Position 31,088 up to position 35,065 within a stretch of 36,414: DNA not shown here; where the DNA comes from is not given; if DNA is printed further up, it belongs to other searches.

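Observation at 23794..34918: Self-contained ECF sigma regulon: the same GCAAC-N16-CGTC promoter precedes the sigma operon and both T9SS adhesin units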

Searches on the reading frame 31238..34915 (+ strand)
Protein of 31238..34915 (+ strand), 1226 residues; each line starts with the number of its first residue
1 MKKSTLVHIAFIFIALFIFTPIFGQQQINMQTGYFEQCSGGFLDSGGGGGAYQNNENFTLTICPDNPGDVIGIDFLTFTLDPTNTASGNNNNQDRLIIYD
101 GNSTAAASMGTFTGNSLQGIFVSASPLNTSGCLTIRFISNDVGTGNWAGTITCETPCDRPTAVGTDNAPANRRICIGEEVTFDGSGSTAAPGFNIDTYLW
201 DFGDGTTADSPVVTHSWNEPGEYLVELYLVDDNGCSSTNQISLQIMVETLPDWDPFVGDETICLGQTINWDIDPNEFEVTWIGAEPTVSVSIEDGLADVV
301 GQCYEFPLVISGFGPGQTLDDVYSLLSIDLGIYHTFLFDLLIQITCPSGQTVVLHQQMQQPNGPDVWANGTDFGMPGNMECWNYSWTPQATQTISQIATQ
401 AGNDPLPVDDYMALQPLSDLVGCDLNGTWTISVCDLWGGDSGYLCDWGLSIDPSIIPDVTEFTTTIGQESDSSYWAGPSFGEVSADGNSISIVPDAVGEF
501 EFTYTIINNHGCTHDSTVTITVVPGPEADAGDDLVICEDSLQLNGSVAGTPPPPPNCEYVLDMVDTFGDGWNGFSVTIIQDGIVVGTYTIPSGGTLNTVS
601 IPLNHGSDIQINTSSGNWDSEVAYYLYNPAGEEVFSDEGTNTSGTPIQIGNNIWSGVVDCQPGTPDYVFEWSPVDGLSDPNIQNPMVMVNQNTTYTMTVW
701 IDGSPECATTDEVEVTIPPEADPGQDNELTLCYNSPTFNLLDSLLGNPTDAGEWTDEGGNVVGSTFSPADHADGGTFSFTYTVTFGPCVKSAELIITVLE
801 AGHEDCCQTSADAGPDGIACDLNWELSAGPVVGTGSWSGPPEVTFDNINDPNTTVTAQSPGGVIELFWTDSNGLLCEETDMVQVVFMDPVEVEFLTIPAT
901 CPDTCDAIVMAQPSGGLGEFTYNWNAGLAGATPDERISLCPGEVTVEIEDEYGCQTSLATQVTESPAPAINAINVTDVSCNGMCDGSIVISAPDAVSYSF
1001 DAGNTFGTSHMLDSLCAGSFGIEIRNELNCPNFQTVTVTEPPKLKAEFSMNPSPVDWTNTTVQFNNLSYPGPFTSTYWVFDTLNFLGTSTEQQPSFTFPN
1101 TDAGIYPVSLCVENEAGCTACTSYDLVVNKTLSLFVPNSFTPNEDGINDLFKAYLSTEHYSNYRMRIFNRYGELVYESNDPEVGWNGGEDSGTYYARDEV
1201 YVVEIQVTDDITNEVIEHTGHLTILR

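Call 6: search_protein_families(library=pfam, proteins=[window:31238-34915:+], max_evalue=0.01)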
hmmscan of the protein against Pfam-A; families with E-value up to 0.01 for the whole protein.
window:31238-34915:+ (1226 aa): 6 families
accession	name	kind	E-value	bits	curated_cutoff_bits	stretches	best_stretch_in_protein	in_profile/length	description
PF18911.6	PKD_4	-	1.8e-21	76.4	27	2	168-241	8-79/85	PKD domain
PF00801.26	PKD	-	1e-16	61.1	23.5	2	177-237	14-73/80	PKD domain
PF13585.12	CHU_C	-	7.9e-15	55.2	27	1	1135-1208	2-73/86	CHU_C Type IX secretion signal domain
PF01483.27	P_proprotein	-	2.6e-09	37.5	21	1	327-363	5-44/86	Proprotein convertase P-domain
PF08329.16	ChitinaseA_N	-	6.3e-05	23.1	21.2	0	1061-1131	41-110/133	Chitinase A, N-terminal domain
PF22352.2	K319L-like_PKD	-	0.00038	20.8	27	0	175-243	8-82/84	K319L-like, PKD domain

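Call 7: search_protein_families(library=ncbifam, proteins=[window:31238-34915:+], max_evalue=0.01)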
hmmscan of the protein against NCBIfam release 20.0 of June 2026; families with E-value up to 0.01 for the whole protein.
window:31238-34915:+ (1226 aa): 1 family
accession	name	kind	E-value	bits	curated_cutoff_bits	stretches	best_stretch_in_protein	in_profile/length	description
TIGR04131.1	Bac_Flav_CTERM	domain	4.8e-13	49.1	35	1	1136-1225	3-84/85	T9SS type B sorting domain-containing protein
